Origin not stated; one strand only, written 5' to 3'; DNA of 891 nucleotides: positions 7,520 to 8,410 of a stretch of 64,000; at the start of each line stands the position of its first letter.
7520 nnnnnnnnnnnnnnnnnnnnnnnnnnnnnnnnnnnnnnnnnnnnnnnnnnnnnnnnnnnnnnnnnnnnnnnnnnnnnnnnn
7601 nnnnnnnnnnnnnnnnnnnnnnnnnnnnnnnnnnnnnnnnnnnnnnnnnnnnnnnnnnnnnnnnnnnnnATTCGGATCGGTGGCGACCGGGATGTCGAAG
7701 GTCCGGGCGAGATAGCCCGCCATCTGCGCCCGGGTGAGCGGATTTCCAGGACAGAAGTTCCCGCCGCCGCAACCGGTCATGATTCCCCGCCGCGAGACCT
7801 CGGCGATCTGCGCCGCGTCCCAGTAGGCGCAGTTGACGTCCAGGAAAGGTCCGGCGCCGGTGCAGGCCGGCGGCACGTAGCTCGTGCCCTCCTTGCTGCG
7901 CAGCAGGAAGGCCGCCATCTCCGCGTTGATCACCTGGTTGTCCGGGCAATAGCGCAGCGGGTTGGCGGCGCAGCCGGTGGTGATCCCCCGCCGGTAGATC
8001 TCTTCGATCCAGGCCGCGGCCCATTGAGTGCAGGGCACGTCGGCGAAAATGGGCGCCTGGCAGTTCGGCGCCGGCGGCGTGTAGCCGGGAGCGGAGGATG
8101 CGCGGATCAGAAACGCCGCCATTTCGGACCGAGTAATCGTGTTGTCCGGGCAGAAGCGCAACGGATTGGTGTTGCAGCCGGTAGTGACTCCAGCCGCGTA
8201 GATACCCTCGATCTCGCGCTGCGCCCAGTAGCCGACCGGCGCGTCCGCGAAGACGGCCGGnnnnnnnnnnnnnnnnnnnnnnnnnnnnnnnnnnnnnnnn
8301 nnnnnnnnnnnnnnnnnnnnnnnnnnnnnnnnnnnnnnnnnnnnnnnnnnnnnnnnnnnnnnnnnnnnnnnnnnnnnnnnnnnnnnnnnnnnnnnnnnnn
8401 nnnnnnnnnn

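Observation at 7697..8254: Three SLH (S-layer homology)-like domains embedded in the middle of an Rhs/YD-repeat toxin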

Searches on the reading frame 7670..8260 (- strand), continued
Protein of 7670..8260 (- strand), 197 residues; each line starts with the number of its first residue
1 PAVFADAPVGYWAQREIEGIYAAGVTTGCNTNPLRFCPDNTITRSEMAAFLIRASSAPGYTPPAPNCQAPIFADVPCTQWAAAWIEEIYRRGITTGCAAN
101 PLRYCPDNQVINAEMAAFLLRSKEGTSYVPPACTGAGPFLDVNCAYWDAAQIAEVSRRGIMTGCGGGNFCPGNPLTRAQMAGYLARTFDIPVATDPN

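Call 28: search_solved_structures(query=A1, max_evalue=0.01, show_alignments=4)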
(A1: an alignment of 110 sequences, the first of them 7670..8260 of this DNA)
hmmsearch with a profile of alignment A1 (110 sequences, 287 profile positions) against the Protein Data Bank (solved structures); distinct sequences matched with E-value up to 0.01: 9.
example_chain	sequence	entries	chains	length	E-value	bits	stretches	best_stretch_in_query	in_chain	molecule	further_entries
6bt4_A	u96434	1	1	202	4.9e-18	68.6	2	69-188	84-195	S-layer protein sap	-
3pyw_A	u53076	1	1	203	7.1e-18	68.1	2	69-189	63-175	S-layer protein sap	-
9g93_A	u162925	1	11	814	3.9e-17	65.7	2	72-254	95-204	S-layer protein sap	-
4aq1_C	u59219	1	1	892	7e-13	51.7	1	70-270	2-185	SBSB PROTEIN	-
4aq1_A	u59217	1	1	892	7.1e-13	51.7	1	70-270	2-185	SBSB PROTEIN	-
8bz2_A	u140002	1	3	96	1.9e-06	30.6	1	71-124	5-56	S-layer homology domain-containing protein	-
8bym_A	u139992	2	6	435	6.3e-06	28.9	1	64-125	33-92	S-layer homology domain-containing protein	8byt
8bys_A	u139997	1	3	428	7.4e-06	28.7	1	64-125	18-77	S-layer homology domain-containing protein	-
7zgx_A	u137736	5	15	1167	0.0046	19.5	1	68-253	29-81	S-layer protein SlpA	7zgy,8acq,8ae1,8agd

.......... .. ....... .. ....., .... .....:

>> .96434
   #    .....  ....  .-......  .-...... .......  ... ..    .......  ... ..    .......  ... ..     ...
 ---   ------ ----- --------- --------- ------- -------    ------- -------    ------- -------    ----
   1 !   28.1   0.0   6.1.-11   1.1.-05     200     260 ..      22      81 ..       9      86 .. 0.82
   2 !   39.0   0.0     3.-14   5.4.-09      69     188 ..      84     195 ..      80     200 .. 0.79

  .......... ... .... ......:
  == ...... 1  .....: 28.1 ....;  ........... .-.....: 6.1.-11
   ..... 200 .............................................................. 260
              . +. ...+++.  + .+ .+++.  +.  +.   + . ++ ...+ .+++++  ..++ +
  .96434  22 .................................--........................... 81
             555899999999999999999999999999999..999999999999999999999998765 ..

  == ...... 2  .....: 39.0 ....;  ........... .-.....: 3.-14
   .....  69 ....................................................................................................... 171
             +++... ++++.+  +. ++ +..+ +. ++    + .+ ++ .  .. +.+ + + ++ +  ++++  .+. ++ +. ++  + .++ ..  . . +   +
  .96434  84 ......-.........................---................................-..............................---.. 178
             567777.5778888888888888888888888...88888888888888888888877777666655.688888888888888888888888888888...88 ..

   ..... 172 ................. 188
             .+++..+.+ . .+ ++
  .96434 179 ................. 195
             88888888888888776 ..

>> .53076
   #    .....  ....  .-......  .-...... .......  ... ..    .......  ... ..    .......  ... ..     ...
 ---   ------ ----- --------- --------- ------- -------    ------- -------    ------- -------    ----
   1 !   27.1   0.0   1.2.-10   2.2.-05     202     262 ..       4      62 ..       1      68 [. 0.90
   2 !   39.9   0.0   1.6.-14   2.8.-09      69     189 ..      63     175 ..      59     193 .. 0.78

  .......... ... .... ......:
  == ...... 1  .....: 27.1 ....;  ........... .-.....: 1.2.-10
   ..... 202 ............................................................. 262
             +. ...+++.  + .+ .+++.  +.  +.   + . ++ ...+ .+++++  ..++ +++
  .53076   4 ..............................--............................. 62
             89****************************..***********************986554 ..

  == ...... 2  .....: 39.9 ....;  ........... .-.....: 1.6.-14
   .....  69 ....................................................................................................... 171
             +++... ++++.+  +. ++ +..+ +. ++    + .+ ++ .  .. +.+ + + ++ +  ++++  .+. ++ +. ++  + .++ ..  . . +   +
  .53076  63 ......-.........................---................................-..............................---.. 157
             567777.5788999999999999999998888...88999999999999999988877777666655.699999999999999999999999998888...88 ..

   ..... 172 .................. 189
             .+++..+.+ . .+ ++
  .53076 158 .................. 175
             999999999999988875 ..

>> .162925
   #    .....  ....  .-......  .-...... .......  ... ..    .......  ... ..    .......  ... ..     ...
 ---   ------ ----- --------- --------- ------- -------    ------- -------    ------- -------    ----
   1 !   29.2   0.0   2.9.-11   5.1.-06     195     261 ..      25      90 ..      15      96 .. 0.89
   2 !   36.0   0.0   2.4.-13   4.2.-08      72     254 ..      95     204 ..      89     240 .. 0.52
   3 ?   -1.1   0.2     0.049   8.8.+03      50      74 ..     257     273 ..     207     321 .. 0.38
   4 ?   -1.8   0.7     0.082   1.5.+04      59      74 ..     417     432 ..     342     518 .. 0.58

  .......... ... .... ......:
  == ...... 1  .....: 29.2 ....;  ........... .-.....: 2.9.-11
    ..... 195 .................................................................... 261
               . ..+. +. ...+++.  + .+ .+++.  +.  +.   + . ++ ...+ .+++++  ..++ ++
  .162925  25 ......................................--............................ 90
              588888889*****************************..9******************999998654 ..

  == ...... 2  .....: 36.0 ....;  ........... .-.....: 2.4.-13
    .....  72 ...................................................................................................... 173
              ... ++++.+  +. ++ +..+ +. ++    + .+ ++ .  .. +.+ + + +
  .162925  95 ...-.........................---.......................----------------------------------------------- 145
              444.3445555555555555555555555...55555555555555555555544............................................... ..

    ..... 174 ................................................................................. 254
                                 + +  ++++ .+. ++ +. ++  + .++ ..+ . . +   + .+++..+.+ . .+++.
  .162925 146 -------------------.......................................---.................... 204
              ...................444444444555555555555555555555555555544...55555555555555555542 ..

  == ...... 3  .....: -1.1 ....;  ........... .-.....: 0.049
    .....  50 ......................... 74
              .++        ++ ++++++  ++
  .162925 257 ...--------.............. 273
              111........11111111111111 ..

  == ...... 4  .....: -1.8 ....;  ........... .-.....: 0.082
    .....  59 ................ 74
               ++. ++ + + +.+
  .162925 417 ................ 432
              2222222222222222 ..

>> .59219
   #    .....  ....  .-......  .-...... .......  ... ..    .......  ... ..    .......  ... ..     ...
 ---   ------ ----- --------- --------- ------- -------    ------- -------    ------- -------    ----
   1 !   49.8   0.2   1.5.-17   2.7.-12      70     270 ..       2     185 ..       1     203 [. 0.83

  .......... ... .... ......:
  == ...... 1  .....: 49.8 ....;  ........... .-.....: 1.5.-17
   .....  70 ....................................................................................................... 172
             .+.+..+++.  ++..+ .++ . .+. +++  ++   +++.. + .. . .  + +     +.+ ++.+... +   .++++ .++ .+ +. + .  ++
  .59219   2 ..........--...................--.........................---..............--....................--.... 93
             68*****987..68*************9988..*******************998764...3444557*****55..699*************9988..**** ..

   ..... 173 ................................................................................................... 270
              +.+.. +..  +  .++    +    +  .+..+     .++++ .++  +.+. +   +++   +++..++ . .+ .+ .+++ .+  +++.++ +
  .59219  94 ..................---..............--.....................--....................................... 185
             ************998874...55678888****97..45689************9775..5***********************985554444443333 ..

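Call 72: search_protein_representatives(protein=window:7670-8260:-)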
Query: 197 residues. Proteins with E-value up to 0.001 (for the whole library): 52881; up to 1e-10: 12493; up to 1e-30: 2822. The best 150 are listed.
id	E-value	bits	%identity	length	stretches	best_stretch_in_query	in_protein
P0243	3.3e-137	471.3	47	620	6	4-136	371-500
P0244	2.6e-122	422.6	42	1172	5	3-118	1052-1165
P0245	1.1e-98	345.4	40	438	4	2-191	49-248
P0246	5.3e-98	343.2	54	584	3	1-135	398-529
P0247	3.2e-96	337.4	45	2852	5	3-122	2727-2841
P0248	1.3e-89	315.8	49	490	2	4-191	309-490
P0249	5.8e-85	300.6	45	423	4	3-135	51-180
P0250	5.6e-84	297.4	53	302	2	1-191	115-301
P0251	1.2e-82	293.0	49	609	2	3-191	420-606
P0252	2.0e-82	292.3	58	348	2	4-136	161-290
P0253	1.2e-80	286.5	45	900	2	3-191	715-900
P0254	4.6e-80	284.6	48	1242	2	4-191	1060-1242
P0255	3.2e-79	281.9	44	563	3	2-136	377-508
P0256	1.2e-78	280.0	47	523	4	71-193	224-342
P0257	4.0e-78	278.3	50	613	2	2-191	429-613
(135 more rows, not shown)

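Call 81: find_encoding_contigs(protein=P0149, flank=10000, max_places=1)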
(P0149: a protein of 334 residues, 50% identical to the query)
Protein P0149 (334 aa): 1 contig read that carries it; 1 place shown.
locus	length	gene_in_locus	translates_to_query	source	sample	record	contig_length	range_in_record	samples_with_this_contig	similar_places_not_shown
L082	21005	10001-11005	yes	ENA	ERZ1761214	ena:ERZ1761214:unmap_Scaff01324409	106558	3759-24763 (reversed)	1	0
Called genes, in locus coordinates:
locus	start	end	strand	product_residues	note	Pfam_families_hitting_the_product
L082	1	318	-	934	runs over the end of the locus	PF04230:PS_pyruv_trans, PF13439:Glyco_transf_4 (faint), PF13524:Glyco_trans_1_2 (faint), PF13692:Glyco_trans_1_4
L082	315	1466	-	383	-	PF13579:Glyco_trans_4_4 (weak), PF02350:Epimerase_2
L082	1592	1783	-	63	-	-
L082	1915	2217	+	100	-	-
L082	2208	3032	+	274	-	-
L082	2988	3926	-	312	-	PF14907:NTP_transf_5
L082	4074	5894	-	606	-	PF00395:SLH (faint)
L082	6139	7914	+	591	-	PF00395:SLH (faint)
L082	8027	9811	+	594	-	PF07995:GSDH, PF00395:SLH (faint)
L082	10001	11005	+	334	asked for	PF00801:PKD (faint), PF18911:PKD_4 (faint), PF00395:SLH (faint)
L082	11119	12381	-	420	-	PF00395:SLH (weak)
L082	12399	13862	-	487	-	PF01421:Reprolysin (faint), PF13583:Reprolysin_4, PF13688:Reprolysin_5, PF13574:Reprolysin_2 (weak), PF13582:Reprolysin_3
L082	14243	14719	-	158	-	-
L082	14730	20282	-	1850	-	PF05593:RHS_repeat (faint), PF00395:SLH (faint), PF25023:TEN_YD-shell (weak), PF13699:eCIS_core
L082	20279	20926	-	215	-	-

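Call 82: find_encoding_contigs(protein=P0177, flank=10000, max_places=1)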
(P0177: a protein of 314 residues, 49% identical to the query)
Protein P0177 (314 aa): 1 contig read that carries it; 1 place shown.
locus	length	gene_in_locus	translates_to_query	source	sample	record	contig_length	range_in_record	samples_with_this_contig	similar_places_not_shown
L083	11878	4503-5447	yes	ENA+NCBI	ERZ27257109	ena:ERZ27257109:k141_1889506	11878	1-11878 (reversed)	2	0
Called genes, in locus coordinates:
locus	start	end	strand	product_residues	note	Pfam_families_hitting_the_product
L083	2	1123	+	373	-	PF00395:SLH (faint)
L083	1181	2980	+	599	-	PF07995:GSDH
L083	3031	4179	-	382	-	PF13439:Glyco_transf_4 (faint), PF00534:Glycos_transf_1, PF13692:Glyco_trans_1_4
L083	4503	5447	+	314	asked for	PF00395:SLH (faint)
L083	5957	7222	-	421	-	PF00395:SLH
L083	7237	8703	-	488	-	PF13583:Reprolysin_4, PF13688:Reprolysin_5, PF13574:Reprolysin_2 (weak), PF13582:Reprolysin_3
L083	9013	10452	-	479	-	PF13583:Reprolysin_4, PF13688:Reprolysin_5, PF13574:Reprolysin_2 (weak), PF13582:Reprolysin_3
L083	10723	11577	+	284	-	PF00535:Glycos_transf_2, PF13641:Glyco_tranf_2_3, PF13506:Glyco_transf_21 (faint), PF13632:Glyco_trans_2_3 (faint)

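Call 85: find_homologous_proteins(query=L082:1-318:-)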
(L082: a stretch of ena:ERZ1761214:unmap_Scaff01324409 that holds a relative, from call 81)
Query L082:1-318:- (106 aa): 6 proteins with E <= 0.001 among 188 candidates.
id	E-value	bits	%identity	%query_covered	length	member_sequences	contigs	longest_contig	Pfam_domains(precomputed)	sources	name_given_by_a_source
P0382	4.6e-41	157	77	92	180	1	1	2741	PF04230.20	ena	-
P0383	2.3e-35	139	79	80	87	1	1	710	-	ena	-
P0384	1.1e-30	124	58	92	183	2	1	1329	PF04230.20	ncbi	-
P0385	3.2e-24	103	60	86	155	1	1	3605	PF04230.20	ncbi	ncbi:MAG: polysaccharide pyruvyl transferase family protein, partial [Syntrophomonadaceae bacterium]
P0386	2.1e-22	97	55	89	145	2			PF04230.20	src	-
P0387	1.9e-20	91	51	92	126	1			PF04230.20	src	-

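Call 86: search_protein_families(library=ncbifam, proteins=[L082:1-318:-, L082:315-1466:-], max_evalue=0.01)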
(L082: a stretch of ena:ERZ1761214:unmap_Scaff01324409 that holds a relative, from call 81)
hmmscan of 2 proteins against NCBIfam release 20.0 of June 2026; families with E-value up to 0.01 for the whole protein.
L082:1-318:- (106 aa): 1 family
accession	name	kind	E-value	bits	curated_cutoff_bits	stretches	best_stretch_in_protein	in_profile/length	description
TIGR03609.1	S_layer_CsaB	equivalog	5.8e-17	62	213.1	1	9-90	1-79/301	polysaccharide pyruvyl transferase CsaB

L082:315-1466:- (383 aa): 2 families
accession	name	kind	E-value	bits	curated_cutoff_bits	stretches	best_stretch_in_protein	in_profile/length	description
TIGR00236.1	wecB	equivalog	6.5e-131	436.8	210.15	1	10-370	1-362/366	non-hydrolyzing UDP-N-acetylglucosamine 2-epimerase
TIGR03568.1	NeuC_NnaA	equivalog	2.3e-15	56.3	235.9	1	11-370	2-365/365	UDP-N-acetylglucosamine 2-epimerase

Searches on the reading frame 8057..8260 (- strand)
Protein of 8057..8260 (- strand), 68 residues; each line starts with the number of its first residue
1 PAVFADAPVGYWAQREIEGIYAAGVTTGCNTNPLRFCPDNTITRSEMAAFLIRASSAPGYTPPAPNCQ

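Call 7: search_protein_families(library=pfam, proteins=[window:8057-8260:-], max_evalue=10)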
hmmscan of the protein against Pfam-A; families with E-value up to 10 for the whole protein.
seq(68 aa): 1 family
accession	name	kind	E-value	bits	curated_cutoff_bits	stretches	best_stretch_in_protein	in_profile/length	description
PF00395.25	SLH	-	0.0024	18.2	20.8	1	10-48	9-44/44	S-layer homology domain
